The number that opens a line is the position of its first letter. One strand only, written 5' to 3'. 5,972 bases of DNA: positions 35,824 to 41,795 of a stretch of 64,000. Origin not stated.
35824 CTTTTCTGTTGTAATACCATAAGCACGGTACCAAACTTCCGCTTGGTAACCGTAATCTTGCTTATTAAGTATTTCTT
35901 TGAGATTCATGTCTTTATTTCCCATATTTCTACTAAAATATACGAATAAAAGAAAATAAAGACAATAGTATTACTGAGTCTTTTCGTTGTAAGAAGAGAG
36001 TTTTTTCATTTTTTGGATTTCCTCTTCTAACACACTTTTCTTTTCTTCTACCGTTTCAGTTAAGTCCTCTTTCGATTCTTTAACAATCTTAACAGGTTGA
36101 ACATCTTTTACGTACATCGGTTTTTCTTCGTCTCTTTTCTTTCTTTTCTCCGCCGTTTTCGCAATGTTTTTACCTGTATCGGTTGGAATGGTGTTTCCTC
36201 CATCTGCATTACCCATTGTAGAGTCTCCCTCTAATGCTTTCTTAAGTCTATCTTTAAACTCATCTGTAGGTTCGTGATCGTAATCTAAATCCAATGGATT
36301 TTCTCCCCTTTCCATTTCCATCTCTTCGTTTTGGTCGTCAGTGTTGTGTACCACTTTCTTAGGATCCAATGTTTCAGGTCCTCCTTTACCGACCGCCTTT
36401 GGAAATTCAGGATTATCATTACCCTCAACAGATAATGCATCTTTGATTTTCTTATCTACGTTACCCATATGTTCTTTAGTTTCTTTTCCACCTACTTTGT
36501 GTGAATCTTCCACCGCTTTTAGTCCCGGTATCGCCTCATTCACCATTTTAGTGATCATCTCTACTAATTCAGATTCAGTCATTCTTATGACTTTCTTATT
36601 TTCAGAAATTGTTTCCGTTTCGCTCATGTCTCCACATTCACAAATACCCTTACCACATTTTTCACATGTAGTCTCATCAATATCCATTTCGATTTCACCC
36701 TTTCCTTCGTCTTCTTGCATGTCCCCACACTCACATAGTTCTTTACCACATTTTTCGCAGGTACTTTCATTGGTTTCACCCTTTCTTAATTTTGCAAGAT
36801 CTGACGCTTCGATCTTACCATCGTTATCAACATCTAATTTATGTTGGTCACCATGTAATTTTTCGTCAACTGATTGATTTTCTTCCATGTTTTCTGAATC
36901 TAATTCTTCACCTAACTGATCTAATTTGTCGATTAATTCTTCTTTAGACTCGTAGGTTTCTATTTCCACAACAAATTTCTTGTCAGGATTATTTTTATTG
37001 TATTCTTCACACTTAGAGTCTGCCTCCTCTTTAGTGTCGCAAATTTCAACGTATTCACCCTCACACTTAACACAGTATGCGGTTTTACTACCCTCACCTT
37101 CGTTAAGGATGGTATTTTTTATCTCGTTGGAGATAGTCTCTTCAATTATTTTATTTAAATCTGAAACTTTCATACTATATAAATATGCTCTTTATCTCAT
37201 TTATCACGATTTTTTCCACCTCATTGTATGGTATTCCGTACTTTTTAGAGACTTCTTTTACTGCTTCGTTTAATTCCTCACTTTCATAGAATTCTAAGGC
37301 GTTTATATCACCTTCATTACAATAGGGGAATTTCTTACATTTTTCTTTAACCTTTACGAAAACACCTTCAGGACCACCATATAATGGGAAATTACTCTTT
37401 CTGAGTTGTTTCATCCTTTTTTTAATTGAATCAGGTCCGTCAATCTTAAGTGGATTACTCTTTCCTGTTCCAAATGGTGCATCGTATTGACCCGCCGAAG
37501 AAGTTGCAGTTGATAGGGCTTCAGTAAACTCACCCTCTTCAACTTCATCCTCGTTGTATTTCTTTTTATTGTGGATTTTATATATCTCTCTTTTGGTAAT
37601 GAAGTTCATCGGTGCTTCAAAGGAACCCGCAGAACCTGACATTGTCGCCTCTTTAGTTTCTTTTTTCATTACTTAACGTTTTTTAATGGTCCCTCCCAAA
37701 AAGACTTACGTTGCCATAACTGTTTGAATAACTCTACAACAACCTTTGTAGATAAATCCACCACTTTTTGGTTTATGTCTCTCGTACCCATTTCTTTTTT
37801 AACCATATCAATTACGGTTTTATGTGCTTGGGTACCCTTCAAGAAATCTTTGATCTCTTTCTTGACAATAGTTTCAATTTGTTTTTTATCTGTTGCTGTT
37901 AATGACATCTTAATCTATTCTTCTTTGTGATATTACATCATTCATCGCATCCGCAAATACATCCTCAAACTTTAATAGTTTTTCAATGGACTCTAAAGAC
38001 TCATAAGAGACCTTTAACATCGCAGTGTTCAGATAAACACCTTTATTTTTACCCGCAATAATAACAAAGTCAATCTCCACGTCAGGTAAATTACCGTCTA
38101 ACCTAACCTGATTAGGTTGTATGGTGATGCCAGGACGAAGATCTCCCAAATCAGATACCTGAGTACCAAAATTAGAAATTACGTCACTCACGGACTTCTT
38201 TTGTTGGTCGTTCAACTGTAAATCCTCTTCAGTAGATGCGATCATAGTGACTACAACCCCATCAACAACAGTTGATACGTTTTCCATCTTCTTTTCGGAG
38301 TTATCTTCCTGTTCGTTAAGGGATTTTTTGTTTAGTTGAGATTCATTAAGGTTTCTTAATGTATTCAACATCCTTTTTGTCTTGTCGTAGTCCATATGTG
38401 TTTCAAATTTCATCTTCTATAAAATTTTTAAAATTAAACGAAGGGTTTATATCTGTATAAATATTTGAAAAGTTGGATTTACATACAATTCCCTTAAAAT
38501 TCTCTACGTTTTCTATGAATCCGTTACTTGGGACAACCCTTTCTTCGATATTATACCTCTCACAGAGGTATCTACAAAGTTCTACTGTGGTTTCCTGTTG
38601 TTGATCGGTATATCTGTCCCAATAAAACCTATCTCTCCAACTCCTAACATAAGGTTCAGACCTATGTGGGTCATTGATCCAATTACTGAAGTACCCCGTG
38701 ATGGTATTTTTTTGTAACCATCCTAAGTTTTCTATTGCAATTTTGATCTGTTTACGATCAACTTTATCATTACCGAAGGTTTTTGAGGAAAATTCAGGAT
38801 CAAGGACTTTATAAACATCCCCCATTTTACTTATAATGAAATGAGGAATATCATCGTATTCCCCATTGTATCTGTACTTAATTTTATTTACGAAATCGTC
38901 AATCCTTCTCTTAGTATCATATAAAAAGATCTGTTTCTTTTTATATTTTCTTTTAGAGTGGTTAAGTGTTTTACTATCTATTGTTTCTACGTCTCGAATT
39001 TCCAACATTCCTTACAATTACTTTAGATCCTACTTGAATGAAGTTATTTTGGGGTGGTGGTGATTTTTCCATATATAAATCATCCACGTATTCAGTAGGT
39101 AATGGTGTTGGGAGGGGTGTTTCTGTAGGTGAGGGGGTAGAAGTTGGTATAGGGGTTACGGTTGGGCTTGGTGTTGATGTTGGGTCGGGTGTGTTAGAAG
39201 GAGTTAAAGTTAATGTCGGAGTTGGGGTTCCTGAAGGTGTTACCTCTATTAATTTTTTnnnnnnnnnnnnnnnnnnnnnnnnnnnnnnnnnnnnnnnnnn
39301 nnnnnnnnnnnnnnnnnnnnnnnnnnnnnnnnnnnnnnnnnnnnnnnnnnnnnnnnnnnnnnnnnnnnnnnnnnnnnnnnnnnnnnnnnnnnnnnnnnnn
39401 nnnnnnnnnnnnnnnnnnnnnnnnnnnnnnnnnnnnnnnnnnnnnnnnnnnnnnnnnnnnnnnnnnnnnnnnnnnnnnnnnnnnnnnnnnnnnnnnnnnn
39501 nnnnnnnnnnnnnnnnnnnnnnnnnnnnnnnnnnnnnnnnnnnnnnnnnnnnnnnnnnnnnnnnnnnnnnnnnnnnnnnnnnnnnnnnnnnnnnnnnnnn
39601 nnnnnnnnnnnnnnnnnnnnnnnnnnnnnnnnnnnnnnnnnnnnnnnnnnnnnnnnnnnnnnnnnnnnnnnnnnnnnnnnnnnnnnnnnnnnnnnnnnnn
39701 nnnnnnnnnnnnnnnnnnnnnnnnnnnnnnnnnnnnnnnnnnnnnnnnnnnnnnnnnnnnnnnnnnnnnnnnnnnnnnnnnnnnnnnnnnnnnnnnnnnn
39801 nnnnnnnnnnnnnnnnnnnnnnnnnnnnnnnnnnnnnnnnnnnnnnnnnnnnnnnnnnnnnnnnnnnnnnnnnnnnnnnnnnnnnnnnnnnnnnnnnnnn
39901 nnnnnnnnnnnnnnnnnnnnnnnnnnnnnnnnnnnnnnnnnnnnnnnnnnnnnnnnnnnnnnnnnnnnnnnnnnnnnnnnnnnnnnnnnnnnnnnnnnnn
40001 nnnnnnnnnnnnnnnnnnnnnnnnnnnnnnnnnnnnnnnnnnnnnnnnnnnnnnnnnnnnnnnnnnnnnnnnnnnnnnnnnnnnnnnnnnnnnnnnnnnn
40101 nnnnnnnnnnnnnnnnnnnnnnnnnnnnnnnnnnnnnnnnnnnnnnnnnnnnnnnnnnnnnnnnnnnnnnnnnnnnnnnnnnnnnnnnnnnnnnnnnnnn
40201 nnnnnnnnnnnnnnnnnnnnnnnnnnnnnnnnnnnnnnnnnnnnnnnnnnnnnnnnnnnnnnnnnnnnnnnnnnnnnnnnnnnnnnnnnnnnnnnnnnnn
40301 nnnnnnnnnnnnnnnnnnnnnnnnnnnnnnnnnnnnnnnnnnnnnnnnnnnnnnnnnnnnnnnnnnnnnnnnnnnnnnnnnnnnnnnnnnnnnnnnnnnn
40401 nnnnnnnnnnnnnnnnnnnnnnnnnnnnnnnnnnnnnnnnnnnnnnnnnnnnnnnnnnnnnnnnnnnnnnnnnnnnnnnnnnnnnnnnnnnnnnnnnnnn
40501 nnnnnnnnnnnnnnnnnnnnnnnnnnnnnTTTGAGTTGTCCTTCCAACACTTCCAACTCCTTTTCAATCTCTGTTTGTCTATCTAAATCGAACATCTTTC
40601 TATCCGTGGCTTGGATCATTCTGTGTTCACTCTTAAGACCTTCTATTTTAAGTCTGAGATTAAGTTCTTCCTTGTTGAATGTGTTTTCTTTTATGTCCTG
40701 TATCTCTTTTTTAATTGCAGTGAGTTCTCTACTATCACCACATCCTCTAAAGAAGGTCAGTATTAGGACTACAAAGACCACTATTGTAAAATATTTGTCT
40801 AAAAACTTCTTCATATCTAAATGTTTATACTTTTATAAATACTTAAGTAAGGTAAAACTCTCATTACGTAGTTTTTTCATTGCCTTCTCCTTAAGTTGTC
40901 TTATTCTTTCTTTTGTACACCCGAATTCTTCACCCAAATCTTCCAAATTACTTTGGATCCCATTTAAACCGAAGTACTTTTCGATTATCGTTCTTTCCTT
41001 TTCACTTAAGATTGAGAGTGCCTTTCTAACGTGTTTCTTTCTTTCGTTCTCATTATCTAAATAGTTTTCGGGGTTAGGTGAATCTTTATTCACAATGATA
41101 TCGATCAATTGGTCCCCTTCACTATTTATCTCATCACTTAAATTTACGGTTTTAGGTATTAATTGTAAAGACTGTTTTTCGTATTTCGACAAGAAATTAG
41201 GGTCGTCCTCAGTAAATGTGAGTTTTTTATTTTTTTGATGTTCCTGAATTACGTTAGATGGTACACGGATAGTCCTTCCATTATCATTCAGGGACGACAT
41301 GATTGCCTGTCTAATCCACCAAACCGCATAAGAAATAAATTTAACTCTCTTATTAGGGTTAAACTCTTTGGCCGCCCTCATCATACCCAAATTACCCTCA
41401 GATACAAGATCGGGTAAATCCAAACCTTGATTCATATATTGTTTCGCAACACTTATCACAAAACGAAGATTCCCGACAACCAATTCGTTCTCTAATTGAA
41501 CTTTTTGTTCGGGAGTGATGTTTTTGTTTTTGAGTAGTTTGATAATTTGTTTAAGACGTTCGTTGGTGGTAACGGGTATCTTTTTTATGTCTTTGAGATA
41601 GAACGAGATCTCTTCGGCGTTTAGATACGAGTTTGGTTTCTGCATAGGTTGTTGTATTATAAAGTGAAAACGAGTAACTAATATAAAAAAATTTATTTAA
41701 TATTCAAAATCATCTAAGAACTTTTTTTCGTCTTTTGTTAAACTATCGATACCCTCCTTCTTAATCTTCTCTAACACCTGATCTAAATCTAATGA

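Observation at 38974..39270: Hidden -1 frameshift / transcriptional slippage site that appends a mucin-like tail to a membrane protein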

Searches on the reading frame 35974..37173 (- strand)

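Call 6: search_protein_families(library=pfam, proteins=[window:35974-37173:-], max_evalue=0.01)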
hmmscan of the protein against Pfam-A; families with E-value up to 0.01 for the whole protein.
window:35974-37173:- (400 aa): 1 family
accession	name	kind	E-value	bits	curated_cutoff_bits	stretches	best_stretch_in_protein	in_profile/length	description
PF00404.24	Dockerin_1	-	0.0098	16.5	22.9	0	109-130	32-53/57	Dockerin type I domain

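Call 7: search_protein_families(library=phrogs, proteins=[window:35974-37173:-], max_evalue=0.01)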
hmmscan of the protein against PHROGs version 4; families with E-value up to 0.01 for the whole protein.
window:35974-37173:- (400 aa): 0 families

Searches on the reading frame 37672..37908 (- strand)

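Call 37: search_protein_families(library=pfam, proteins=[window:37672-37908:-], max_evalue=0.1)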
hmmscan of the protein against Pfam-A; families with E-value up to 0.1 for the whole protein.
window:37672-37908:- (79 aa): 1 family
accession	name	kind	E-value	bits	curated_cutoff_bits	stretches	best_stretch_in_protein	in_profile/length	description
PF08745.17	PIN_5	-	0.0078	16.1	27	1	12-67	48-103/205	PINc domain ribonuclease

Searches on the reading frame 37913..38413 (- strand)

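Call 6: search_protein_families(library=pfam, proteins=[window:37913-38413:-], max_evalue=0.01)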
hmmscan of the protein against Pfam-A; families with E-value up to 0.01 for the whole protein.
window:37913-38413:- (167 aa): 1 family
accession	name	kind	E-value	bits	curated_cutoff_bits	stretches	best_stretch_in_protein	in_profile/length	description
PF20211.3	DUF6571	-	0.0055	15.7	27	1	21-88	388-455/729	Family of unknown function (DUF6571)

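Call 7: search_protein_families(library=phrogs, proteins=[window:37913-38413:-], max_evalue=0.01)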
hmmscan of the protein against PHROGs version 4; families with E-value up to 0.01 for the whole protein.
window:37913-38413:- (167 aa): 0 families

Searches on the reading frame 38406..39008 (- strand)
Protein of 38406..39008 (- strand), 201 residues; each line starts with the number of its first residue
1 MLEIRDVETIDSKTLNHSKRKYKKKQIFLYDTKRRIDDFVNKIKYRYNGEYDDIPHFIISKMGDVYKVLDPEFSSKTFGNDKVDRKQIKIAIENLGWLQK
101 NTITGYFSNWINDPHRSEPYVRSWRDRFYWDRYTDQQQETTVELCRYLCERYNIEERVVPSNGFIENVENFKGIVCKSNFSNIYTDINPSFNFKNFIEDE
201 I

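Call 6: search_protein_families(library=pfam, proteins=[window:38406-39008:-], max_evalue=0.01)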
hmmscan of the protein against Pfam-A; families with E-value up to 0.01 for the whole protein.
window:38406-39008:- (201 aa): 1 family
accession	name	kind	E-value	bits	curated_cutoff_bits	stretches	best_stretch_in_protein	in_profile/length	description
PF01510.30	Amidase_2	-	1.2e-08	35.8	26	1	52-156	37-112/131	N-acetylmuramoyl-L-alanine amidase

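Call 7: search_protein_families(library=phrogs, proteins=[window:38406-39008:-], max_evalue=0.01)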
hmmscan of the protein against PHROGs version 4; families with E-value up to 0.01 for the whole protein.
window:38406-39008:- (201 aa): 2 families
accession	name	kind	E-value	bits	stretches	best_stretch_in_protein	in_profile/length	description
phrog_1794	-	lysis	0.0067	16.9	1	49-159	82-167/336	amidase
phrog_34467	-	unknown function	0.0075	17.2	0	146-177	27-57/65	-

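Call 56: search_solved_structures(query=window:38406-39008:-, max_evalue=1, show_alignments=2)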
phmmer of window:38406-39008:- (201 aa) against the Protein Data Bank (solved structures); distinct sequences matched with E-value up to 1: 60.
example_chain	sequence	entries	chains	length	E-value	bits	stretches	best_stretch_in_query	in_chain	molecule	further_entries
7x4a_A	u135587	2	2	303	0.0067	19.5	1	86-198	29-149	ClCdnE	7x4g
6exx_A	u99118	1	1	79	0.26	14.4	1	142-194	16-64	Protein PES4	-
6b30_A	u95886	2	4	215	0.51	13.4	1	147-201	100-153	Nuclear receptor ROR-gamma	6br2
6br3_A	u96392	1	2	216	0.51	13.4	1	147-201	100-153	Nuclear receptor ROR-gamma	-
5w4r_A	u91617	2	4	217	0.52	13.4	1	147-201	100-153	Nuclear receptor ROR-gamma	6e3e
6b33_A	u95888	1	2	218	0.52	13.4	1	147-201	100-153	Nuclear receptor ROR-gamma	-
5w4v_A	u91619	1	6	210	0.52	13.4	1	147-201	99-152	Nuclear receptor ROR-gamma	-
6q2w_A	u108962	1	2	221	0.52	13.4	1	147-201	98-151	Nuclear receptor ROR-gamma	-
5eth_A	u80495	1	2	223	0.53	13.3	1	147-201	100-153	Nuclear receptor ROR-gamma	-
4zjr_A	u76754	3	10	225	0.54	13.3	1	147-201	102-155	Nuclear receptor ROR-gamma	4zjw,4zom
6cvh_A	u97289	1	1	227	0.55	13.3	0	147-201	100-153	Nuclear receptor ROR-gamma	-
5ixk_A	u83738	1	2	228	0.55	13.3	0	147-201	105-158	Nuclear receptor ROR-gamma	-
6b31_A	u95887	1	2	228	0.55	13.3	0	147-201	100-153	Nuclear receptor ROR-gamma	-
5za1_A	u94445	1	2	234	0.55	13.3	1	147-201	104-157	Nuclear receptor ROR-gamma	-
6vsw_A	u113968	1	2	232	0.57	13.2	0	147-201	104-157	RAR-related orphan receptor C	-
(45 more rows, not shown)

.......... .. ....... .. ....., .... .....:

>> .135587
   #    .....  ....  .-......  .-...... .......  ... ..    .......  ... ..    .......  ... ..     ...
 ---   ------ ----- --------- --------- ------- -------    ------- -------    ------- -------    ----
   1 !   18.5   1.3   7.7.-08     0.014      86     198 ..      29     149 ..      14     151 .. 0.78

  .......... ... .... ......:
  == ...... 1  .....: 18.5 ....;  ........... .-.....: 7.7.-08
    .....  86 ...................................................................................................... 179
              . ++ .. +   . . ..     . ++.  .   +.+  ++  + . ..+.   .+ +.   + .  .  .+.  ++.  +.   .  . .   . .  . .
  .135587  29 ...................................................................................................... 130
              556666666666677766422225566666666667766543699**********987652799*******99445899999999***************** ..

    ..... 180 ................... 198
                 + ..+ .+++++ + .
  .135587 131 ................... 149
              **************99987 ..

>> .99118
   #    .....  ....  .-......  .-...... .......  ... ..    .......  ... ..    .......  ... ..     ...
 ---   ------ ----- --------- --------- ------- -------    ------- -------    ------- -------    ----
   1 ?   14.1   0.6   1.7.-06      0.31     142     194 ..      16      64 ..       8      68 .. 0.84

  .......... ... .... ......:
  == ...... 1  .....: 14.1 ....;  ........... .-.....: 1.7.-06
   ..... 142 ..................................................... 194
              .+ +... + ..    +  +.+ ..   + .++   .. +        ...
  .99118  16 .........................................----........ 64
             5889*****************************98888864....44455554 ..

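Call 67: search_protein_families(library=ncbifam, proteins=[window:38406-39008:-], max_evalue=0.1)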
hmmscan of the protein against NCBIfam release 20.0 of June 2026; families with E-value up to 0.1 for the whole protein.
window:38406-39008:- (201 aa): 0 families

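Call 68: search_protein_families(library=padloc, proteins=[window:38406-39008:-], max_evalue=0.1)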
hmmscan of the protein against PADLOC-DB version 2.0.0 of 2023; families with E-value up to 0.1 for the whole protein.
window:38406-39008:- (201 aa): 0 families

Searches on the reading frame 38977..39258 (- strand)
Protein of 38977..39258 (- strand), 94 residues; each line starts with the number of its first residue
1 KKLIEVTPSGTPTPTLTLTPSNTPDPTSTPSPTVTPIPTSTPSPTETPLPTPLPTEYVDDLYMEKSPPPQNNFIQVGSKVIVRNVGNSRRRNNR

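Call 6: search_protein_families(library=pfam, proteins=[window:38977-39258:-], max_evalue=0.01)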
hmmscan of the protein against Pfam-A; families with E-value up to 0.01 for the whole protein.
window:38977-39258:- (94 aa): 0 families

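Call 7: search_protein_families(library=phrogs, proteins=[window:38977-39258:-], max_evalue=0.01)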
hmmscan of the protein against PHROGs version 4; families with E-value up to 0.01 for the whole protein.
window:38977-39258:- (94 aa): 1 family
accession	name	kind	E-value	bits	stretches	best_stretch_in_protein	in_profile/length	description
phrog_15511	-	unknown function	1.7e-06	28.4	1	6-55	222-271/511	-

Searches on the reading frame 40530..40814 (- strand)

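Call 6: search_protein_families(library=pfam, proteins=[window:40530-40814:-], max_evalue=0.01)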
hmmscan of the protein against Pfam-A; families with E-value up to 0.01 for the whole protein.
window:40530-40814:- (95 aa): 0 families

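Call 7: search_protein_families(library=phrogs, proteins=[window:40530-40814:-], max_evalue=0.01)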
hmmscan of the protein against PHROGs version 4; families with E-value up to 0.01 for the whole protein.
window:40530-40814:- (95 aa): 1 family
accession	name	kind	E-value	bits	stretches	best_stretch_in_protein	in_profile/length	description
phrog_404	-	tail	0.0043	18.1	1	15-86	29-88/118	minor tail protein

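Call 67: search_protein_families(library=ncbifam, proteins=[window:40530-40814:-], max_evalue=0.1)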
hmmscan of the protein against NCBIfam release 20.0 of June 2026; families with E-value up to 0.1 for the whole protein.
window:40530-40814:- (95 aa): 4 families
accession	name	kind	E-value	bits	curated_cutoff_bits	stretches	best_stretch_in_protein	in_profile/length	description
NF047408.1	SA0632_fam_LP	equivalog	0.00033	20.2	70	1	7-62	3-57/68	SA0632 family lipoprotein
TIGR00908.1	2A0305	equivalog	0.016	14.1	381.75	1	4-84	228-313/442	ethanolamine permease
NF058647.1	lipo_LytA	equivalog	0.019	15.2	110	1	9-91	4-82/107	acidic lipoprotein LytA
NF045846.1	MSC0882_dom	subfamily_domain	0.096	11.8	60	0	10-49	51-90/244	MSC_0882 family membrane protein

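Call 68: search_protein_families(library=padloc, proteins=[window:40530-40814:-], max_evalue=0.1)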
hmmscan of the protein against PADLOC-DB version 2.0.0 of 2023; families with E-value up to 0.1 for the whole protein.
window:40530-40814:- (95 aa): 0 families

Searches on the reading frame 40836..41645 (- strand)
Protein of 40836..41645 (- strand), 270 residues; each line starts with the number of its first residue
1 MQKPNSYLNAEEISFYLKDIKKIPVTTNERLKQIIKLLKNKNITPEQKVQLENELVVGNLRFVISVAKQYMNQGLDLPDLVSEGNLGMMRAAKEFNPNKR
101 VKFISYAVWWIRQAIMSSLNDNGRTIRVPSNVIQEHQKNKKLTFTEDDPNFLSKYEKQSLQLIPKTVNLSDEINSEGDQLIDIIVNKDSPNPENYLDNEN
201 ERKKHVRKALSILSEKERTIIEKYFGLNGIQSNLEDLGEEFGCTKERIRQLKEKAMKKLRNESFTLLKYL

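Call 6: search_protein_families(library=pfam, proteins=[window:40836-41645:-], max_evalue=0.01)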
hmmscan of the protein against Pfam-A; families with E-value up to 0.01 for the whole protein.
window:40836-41645:- (270 aa): 2 families
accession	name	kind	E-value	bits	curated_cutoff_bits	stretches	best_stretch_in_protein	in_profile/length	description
PF04542.20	Sigma70_r2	-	7.5e-18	64.5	24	1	56-125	2-71/71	Sigma-70 region 2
PF04545.22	Sigma70_r4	-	4.1e-13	49.1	24.1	1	209-261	1-50/50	Sigma-70, region 4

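Call 7: search_protein_families(library=phrogs, proteins=[window:40836-41645:-], max_evalue=0.01)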
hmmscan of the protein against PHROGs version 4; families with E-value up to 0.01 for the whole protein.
window:40836-41645:- (270 aa): 5 families
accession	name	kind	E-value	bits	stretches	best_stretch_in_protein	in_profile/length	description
phrog_351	-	transcription regulation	1.9e-54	186.6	1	18-262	477-725/928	RNA polymerase sigma factor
phrog_21612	-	transcription regulation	6.9e-07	29.2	1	52-137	15-99/600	RNA polymerase sigma factor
phrog_36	-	transcription regulation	4.6e-05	24.1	1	200-261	127-185/220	transcriptional regulator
phrog_1740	-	transcription regulation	9.8e-05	22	1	178-262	143-215/567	RNA polymerase sigma factor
phrog_15865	-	transcription regulation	0.0021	18.4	0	186-258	272-352/386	RNA polymerase sigma factor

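Call 46: search_dna_similar(query=window:40836-41645:-, collection=phages, mode=protein, max_rows=12)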
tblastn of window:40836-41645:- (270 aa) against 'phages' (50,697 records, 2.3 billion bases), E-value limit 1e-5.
Records with a match: 140; places in all: 148; records where one place covers at least 80% of the query: 40.
Best place of each record, by identity: <60% 140.
By first word of the organism name: Bacteriophage 37; Bacillus 34; Synechococcus 17; Prevotella 15; Vibrio 6; Salmonella 5; Acinetobacter 4; Klebsiella 4; Listeria 3; Enterococcus 2; and 10 more.
By host as written in the record: - 46; Prevotella sp. 15; Bacillus cereus 8; Synechococcus sp. MW02 8; Bacillus subtilis BEST7003 6; Homo sapiens 3; Bacillus subtilis 3; Bacillus subtilis KACC 17797 3; and 34 more.
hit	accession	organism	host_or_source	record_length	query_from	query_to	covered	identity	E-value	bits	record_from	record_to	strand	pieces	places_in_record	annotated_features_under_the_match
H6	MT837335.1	Bacteriophage sp.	human fecal samples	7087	13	263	93%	34.1%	5e-38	147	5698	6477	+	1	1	record has no annotation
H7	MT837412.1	Bacteriophage sp.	human fecal samples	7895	13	263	93%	33.8%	3e-36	142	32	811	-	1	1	record has no annotation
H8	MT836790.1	Bacteriophage sp.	human fecal samples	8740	1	263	97%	32.3%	4e-33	132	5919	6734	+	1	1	record has no annotation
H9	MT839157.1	Bacteriophage sp.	human fecal samples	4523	13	263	93%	33.0%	7e-36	140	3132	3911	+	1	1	record has no annotation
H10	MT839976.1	Bacteriophage sp.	human fecal samples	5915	13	263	93%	32.6%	2e-34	136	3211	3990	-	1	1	record has no annotation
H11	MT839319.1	Bacteriophage sp.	human fecal samples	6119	13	263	93%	32.2%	3e-34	136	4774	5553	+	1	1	record has no annotation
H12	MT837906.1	Bacteriophage sp.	human fecal samples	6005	13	270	96%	31.2%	9e-31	126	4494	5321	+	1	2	record has no annotation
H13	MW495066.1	Microcystis phage MaAM05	Microcystis sp. SG03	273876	11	260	93%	31.8%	8e-34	135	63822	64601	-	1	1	rpoD: RNA polymerase sigma factor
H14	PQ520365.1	Enterococcus phage IME_EF3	-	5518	13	263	93%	31.1%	6e-34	135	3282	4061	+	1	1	record has no annotation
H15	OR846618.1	Enterococcus phage Efs 1-1-1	Enterococcus faecalis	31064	13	263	93%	31.1%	6e-34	135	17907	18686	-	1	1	record has no annotation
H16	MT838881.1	Bacteriophage sp.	human fecal samples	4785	13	261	92%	31.1%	5e-32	129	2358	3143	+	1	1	record has no annotation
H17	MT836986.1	Bacteriophage sp.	human fecal samples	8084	13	263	93%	30.5%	9e-33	132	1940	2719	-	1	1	record has no annotation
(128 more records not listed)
